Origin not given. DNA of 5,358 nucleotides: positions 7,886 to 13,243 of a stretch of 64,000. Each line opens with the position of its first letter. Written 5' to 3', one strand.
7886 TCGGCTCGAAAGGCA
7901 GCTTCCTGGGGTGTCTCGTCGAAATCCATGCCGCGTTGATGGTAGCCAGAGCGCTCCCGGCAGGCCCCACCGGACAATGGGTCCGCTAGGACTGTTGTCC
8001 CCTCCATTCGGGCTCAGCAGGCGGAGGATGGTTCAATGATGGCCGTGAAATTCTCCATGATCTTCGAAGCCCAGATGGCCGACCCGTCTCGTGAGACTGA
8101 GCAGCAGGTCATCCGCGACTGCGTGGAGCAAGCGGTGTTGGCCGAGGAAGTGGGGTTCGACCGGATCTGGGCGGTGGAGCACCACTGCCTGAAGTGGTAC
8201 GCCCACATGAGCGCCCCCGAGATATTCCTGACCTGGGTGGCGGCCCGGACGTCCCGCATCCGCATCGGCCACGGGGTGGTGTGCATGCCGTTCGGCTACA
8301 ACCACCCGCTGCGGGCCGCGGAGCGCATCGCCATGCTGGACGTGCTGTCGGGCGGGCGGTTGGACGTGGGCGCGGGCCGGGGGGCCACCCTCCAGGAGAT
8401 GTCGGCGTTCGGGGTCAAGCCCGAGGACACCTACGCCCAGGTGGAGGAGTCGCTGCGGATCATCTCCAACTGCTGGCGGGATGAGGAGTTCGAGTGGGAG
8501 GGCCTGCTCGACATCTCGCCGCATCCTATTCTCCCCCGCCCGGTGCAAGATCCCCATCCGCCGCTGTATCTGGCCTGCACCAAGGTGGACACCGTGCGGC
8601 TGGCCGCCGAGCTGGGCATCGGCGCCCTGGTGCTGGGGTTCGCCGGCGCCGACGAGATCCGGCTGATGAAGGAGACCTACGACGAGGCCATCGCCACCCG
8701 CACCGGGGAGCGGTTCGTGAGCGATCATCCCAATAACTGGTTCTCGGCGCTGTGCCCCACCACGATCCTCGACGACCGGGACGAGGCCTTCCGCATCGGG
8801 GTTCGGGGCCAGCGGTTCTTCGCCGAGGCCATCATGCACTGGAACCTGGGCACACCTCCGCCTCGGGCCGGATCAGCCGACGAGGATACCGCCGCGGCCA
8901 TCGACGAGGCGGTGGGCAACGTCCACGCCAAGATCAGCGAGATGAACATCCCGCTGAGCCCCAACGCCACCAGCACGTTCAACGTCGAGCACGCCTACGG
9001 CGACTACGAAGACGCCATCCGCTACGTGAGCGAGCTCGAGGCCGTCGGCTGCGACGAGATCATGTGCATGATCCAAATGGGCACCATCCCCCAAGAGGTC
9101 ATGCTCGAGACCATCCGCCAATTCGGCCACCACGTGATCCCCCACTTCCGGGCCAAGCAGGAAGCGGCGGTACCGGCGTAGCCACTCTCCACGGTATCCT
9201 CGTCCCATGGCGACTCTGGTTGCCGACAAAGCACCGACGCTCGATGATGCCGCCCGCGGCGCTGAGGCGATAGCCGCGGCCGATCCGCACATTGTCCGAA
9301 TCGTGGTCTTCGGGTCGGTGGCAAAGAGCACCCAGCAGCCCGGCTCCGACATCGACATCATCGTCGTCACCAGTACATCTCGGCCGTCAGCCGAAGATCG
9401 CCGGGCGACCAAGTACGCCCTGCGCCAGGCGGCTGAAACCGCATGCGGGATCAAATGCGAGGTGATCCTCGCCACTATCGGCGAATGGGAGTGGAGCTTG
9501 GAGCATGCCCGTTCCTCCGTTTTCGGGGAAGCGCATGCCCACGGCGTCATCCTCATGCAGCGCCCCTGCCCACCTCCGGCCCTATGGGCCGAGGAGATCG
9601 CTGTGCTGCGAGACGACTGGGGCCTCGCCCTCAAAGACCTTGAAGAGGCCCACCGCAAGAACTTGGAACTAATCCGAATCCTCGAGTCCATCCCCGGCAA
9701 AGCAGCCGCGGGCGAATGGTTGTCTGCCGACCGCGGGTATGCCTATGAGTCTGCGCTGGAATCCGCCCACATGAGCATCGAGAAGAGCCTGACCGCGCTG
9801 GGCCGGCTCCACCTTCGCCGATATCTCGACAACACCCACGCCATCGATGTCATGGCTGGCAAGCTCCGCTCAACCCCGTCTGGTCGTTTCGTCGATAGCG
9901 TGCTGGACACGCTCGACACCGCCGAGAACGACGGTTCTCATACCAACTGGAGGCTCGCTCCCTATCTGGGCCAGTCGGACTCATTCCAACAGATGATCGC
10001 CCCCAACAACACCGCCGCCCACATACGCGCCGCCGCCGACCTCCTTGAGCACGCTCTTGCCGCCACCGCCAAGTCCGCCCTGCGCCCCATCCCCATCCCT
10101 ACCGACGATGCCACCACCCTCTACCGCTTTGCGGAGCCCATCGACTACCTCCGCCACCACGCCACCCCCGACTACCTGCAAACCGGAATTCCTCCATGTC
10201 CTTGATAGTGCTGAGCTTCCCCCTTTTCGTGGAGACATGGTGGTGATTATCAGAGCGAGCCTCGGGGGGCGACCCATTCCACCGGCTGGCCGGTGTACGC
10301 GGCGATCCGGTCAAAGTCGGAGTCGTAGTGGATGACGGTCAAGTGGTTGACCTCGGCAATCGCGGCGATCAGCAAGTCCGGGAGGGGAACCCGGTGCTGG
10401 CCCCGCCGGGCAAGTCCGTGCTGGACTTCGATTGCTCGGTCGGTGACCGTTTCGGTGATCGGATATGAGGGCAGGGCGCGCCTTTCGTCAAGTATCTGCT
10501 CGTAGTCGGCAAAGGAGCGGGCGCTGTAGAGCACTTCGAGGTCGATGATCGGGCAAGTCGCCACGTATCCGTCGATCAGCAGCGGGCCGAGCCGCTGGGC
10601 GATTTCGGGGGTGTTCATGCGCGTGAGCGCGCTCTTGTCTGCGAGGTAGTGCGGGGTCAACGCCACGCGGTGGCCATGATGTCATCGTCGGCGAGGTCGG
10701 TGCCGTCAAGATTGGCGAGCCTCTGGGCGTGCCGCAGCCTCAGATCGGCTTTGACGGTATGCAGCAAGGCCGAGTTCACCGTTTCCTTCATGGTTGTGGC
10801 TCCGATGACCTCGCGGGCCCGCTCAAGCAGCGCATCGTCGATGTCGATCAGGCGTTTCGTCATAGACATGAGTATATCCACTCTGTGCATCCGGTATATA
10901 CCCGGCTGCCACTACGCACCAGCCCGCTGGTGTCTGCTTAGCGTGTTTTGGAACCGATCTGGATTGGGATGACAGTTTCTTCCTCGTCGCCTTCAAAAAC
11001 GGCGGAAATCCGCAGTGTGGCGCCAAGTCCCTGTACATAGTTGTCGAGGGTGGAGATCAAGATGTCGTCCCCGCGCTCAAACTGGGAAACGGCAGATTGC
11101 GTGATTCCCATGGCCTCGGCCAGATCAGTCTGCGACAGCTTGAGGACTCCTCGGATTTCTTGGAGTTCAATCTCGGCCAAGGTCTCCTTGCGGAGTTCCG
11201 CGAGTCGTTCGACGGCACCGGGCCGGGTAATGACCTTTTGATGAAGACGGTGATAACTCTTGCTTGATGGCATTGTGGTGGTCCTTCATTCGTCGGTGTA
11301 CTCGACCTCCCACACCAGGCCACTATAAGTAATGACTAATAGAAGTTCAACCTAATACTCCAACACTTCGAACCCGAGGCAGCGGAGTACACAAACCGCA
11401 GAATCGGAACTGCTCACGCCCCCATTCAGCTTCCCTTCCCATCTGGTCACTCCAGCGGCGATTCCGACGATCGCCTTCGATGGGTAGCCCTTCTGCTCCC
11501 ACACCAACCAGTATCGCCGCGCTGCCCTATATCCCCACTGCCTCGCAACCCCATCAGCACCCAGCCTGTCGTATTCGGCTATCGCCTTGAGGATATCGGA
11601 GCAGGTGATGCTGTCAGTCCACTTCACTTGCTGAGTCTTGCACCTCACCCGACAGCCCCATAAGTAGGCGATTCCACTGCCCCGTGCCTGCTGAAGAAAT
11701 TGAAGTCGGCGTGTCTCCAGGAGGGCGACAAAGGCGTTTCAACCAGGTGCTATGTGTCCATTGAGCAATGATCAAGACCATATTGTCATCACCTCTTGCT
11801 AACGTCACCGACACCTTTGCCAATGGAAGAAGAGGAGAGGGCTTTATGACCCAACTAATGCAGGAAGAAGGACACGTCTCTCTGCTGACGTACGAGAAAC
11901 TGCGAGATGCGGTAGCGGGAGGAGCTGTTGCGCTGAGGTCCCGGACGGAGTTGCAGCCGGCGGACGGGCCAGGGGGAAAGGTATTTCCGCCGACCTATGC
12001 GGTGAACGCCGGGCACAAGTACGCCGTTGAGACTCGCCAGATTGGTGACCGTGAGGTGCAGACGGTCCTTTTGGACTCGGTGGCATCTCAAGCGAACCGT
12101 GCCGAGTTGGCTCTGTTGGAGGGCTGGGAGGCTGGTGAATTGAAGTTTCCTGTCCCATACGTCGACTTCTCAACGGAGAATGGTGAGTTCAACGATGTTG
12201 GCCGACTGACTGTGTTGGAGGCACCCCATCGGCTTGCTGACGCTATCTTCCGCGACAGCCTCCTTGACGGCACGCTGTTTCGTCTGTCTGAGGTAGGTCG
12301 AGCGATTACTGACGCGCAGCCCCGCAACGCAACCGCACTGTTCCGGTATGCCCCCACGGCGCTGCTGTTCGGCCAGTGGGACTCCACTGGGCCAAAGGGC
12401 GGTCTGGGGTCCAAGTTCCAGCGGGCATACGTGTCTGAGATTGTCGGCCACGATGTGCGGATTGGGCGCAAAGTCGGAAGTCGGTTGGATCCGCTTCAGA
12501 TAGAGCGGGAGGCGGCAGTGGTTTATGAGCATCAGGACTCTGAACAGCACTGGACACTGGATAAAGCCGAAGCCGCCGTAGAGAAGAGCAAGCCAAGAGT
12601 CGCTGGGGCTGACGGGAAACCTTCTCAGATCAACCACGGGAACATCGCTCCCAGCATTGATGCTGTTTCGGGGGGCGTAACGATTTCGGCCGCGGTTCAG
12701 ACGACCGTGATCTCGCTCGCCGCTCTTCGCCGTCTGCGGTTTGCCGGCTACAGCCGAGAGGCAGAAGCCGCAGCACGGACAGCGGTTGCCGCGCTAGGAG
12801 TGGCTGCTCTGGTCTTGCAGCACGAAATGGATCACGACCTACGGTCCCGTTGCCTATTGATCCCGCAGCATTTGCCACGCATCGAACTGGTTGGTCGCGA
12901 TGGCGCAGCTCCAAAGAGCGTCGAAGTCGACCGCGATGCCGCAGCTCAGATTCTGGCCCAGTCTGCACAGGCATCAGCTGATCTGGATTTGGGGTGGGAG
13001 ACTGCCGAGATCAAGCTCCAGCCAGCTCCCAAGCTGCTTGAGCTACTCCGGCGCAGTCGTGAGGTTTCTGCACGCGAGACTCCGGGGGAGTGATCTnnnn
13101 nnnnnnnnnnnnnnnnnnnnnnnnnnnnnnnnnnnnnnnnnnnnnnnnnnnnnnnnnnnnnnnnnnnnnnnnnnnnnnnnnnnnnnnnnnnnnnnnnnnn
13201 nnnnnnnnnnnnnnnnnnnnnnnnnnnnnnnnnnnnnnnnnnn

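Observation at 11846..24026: Complete type I-G (ex I-U)-like CRISPR-Cas locus with rearranged gene order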

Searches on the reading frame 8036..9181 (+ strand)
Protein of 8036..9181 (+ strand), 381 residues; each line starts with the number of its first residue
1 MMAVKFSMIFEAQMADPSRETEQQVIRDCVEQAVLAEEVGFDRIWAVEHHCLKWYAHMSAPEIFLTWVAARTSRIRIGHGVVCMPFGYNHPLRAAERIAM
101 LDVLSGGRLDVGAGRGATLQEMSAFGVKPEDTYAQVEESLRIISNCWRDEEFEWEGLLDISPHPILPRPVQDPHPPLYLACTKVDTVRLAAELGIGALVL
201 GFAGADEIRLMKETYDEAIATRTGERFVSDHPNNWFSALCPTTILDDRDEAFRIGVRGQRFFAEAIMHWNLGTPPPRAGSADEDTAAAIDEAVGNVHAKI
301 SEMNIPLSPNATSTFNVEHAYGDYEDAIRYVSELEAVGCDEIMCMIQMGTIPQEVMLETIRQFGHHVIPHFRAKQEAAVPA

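Call 41: search_protein_families(library=pfam, proteins=[window:8036-9181:+], max_evalue=0.001)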
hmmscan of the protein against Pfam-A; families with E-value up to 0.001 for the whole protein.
window:8036-9181:+ (381 aa): 1 family
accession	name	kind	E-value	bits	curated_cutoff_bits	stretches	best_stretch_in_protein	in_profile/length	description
PF00296.26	Bac_luciferase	-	4.4e-49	168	27.9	1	16-222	12-213/314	Luciferase-like monooxygenase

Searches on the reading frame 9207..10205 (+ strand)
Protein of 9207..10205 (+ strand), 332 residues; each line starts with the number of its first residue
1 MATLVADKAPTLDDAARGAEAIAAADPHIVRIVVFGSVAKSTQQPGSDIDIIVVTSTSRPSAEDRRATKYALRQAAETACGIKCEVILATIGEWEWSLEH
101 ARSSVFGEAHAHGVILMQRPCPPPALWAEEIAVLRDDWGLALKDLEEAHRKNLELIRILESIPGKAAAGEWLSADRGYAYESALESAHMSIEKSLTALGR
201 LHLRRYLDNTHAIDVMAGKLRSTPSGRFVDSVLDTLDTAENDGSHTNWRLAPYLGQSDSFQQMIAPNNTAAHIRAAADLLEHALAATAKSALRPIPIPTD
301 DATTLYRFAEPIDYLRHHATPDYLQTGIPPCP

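Call 41: search_protein_families(library=pfam, proteins=[window:9207-10205:+], max_evalue=0.001)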
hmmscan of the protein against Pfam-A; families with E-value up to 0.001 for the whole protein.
window:9207-10205:+ (332 aa): 2 families
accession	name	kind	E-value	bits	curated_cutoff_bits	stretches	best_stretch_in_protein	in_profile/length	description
PF01909.29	NTP_transf_2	-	8.9e-09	36.1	21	1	25-87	11-72/93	Nucleotidyltransferase domain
PF18765.7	Polbeta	-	6.7e-08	33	26.9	1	22-66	6-49/93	Polymerase beta, Nucleotidyltransferase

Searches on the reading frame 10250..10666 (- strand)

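Call 41: search_protein_families(library=pfam, proteins=[window:10250-10666:-], max_evalue=0.001)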
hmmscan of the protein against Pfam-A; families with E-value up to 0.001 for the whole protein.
window:10250-10666:- (138 aa): 1 family
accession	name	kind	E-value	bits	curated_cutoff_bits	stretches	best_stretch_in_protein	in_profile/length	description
PF01850.27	PIN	-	1.3e-09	39.1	23.6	1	20-122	14-118/120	PIN domain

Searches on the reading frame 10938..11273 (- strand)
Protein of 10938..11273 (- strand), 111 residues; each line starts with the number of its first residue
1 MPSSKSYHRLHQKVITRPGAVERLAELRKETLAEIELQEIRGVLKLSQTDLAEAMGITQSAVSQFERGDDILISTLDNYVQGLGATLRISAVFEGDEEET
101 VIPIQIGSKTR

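Call 41: search_protein_families(library=pfam, proteins=[window:10938-11273:-], max_evalue=0.001)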
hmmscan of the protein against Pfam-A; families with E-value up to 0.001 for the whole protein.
window:10938-11273:- (111 aa): 4 families
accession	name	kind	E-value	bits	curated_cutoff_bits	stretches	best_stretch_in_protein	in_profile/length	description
PF01381.28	HTH_3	-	1.1e-08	35.4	23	1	38-86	2-51/55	Helix-turn-helix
PF13560.12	HTH_31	-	4.6e-07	30.5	27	1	22-86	4-57/64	Helix-turn-helix domain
PF13744.12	HTH_37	-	4.8e-06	26.7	27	1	35-90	22-78/80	Helix-turn-helix domain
PF22495.2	HTH_92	-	0.00013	21.7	27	1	39-71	2-34/45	RsaL-like HTH domain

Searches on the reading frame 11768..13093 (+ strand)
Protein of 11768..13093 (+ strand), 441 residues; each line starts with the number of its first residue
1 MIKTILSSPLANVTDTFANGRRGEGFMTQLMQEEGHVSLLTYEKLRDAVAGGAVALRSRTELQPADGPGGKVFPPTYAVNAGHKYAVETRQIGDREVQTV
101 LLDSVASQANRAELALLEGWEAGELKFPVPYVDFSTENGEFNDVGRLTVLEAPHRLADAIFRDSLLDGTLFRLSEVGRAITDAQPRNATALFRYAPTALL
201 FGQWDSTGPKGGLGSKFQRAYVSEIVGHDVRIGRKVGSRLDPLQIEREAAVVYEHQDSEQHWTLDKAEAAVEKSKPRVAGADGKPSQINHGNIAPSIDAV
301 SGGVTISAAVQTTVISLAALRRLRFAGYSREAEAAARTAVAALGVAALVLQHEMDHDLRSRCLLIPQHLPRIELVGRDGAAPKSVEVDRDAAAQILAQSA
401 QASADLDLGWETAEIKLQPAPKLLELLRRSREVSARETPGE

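Call 4: search_protein_families(library=pfam, proteins=[window:11768-13093:+], max_evalue=0.01)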
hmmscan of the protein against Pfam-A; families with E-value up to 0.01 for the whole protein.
window:11768-13093:+ (441 aa): 1 family
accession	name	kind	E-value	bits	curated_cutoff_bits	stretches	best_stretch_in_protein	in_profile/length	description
PF09617.15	Cas_GSU0053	-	2.7e-52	177.6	25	1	57-231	2-167/168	CRISPR-associated protein GSU0053 (Cas_GSU0053)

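Call 5: search_protein_families(library=ncbifam, proteins=[window:11768-13093:+], max_evalue=0.01)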
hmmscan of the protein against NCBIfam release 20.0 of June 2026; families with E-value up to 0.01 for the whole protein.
window:11768-13093:+ (441 aa): 1 family
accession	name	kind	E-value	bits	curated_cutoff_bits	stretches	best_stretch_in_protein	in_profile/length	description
TIGR02570.1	cas7_GSU0053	equivalog_domain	4.8e-23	81.9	38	1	55-234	2-175/178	type I-G CRISPR-associated RAMP protein Csb1/Cas7g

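Call 6: search_protein_families(library=padloc, proteins=[window:11768-13093:+], max_evalue=0.01)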
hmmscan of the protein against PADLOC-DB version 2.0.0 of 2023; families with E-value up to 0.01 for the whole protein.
window:11768-13093:+ (441 aa): 4 families
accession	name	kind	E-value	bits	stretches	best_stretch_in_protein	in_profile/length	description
PDLC01630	Cas7g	-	2e-45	152.6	1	56-231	1-152/153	CAS-I-U; effector_G7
PDLC01351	Cas7g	-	4.8e-25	86.5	1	57-230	4-140/143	CAS-I-U; effector_G7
PDLC00994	Cas7g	-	1.3e-23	81.9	1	55-234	2-175/178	"CRISPR-associated protein GSU0053/csb1, Dpsyc system"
PDLC01291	Cas7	-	2.7e-19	68.3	1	55-232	2-146/151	CAS-I-U; effector_G7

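Call 19: search_solved_structures(query=window:11768-13093:+, max_evalue=0.01)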
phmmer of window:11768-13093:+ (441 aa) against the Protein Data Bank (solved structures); distinct sequences matched with E-value up to 0.01: 0.

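Call 72: find_homologous_proteins(query=window:11846-13093:+)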
Query window:11846-13093:+ (415 aa): 7426 proteins with E <= 0.001 among 8000 candidates; the best 120 are listed.
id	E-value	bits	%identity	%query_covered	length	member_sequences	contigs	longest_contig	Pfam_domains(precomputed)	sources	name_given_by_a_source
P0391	9.2e-267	902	100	100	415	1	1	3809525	PF09617.16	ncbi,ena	-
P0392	3.9e-266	900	100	100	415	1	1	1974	PF09617.16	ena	-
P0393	7.9e-248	840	95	98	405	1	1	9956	PF09617.16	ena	-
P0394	1.7e-244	829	91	100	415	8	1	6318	PF09617.16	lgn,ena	-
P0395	1.6e-242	822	93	97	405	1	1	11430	PF09617.16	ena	-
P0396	3.4e-242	821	93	98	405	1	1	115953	PF09617.16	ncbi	-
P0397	3.1e-238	808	88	100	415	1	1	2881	PF09617.16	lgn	-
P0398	5.7e-235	797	87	100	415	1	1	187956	PF09617.16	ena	-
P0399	1.3e-234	796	89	98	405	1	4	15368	PF09617.16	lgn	-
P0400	2.2e-234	796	87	100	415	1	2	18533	PF09617.16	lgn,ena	-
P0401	2.8e-233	792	89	97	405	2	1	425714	PF09617.16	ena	-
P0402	8.7e-233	790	87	100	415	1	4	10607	PF09617.16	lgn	-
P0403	2.1e-232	789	87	98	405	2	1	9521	PF09617.16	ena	-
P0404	1.4e-231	786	87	98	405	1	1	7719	PF09617.16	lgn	-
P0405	9.3e-231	784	88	98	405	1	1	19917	PF09617.16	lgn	-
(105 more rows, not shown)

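Call 75: search_solved_structures(query=A4, max_evalue=1, show_alignments=1)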
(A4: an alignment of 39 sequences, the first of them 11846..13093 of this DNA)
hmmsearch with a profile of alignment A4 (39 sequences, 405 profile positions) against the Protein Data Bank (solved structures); distinct sequences matched with E-value up to 1: 0.

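Call 84: predict_structure(alignment_id=A4)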
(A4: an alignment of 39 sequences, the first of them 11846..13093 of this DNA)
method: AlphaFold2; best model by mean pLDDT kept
length: 415 residues; sequences in the alignment: 39
mean_pLDDT: 78.2   pTM: 0.76
mean pLDDT of the five models: 78.2, 74.4, 72.7, 67.3, 59.3
residues with pLDDT >= 90: 147; 70-90: 155; 50-70: 60; < 50: 53
segments of 3 or more residues with pLDDT < 50: 1-8, 52-55, 210-223, 257-272, 330-334, 413-415
pLDDT, mean of each block of 10 residues (from residue 1): 40 94 95 85 69 54 85 78 82 93 91 88 78 84 88 82 91 75 55 85 73 37 61 69 84 59 38 60 91 93 95 97 76 57 91 91 95 97 91 91 81 47
secondary structure, 60 per line:
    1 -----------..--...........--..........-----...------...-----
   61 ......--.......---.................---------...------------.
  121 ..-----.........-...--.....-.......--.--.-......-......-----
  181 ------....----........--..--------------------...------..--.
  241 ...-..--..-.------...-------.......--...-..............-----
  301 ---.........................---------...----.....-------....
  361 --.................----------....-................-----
elements in order: H16-26 E29-38 E44-46 E61-66 E69-75 H79-95 E105-107 E120-122 H128-136 E138-140 H149-155 H163-168 H170-175 H187-190 E195-202 E227-229 H269-275 E278-280 E282-290 H291-295 H304-328 E338-340 E345-349 E357-360 H363-379 E390-393 H395-410
